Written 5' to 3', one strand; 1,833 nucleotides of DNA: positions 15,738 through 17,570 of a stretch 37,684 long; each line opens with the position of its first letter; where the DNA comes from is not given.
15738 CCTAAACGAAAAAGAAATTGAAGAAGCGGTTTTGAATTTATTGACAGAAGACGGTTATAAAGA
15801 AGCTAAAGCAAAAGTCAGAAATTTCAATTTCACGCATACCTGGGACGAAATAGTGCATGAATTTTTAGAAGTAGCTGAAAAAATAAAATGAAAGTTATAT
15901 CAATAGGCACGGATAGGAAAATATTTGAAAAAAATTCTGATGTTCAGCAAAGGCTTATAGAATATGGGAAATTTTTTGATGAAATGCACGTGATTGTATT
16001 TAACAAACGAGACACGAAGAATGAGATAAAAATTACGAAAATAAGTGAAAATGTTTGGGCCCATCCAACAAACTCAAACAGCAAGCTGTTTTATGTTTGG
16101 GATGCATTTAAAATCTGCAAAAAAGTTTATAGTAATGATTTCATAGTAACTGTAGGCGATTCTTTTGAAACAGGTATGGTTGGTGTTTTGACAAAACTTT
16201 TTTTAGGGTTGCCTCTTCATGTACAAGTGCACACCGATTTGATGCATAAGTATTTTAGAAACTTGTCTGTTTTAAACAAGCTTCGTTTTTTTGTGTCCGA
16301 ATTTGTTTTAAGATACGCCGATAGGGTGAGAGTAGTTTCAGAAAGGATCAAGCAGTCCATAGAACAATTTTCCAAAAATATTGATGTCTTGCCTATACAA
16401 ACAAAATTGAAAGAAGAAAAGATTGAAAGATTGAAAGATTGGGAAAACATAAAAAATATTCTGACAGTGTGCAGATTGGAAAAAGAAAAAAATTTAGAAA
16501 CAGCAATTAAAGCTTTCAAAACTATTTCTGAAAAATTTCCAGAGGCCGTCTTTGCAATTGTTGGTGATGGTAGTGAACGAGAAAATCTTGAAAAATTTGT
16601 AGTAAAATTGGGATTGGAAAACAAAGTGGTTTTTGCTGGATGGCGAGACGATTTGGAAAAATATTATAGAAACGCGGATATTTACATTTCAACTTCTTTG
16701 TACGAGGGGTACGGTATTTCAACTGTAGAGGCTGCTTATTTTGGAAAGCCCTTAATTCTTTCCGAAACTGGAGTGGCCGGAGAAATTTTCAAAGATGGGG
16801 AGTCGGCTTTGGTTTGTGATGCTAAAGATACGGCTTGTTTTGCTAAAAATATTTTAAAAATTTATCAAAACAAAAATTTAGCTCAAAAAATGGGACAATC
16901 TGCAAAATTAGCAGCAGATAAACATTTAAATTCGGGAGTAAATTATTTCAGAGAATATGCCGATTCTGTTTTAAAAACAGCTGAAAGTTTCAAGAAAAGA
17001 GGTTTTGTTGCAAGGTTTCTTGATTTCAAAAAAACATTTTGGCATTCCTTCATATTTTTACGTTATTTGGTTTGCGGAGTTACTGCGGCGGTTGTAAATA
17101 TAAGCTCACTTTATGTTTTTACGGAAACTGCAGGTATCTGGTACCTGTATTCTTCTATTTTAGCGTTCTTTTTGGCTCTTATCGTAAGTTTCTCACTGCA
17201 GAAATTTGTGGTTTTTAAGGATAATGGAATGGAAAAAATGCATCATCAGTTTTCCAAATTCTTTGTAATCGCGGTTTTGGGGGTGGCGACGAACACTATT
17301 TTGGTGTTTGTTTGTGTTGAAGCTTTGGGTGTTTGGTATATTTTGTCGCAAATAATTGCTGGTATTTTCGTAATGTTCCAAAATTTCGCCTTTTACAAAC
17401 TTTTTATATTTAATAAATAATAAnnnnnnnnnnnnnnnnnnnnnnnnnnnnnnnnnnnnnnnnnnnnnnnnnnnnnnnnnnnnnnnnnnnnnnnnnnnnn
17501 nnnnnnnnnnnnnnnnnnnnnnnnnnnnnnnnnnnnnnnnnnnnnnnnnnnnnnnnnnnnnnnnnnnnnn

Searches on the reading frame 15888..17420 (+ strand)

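Call 11: search_protein_families(library=pfam, proteins=[window:15888-17420:+], max_evalue=0.001)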
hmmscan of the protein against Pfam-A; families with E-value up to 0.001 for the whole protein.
window:15888-17420:+ (510 aa): 7 families
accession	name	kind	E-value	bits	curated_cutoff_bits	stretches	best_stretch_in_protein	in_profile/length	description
PF00534.26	Glycos_transf_1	-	2.1e-39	135.2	26.4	1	182-340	9-170/172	Glycosyl transferases group 1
PF13692.12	Glyco_trans_1_4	-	4.6e-31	108.4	27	1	189-328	2-142/142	Glycosyl transferases group 1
PF04138.20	GtrA_DPMS_TM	-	5.7e-21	75.3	26.1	1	392-508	1-117/117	GtrA/DPMS, transmembrane domain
PF20706.3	GT4-conflict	-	7.6e-10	38.8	26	1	141-301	144-320/385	Family 4 Glycosyltransferase in conflict systems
PF13579.12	Glyco_trans_4_4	-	7.7e-05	23.5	29.7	1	84-160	73-144/158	Glycosyl transferase 4-like domain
PF13439.12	Glyco_transf_4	-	0.00011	22.7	28.5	1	34-169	23-163/170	Glycosyltransferase Family 4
PF13524.12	Glyco_trans_1_2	-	0.00019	21.9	25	1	210-342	6-128/144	Glycosyl transferase-like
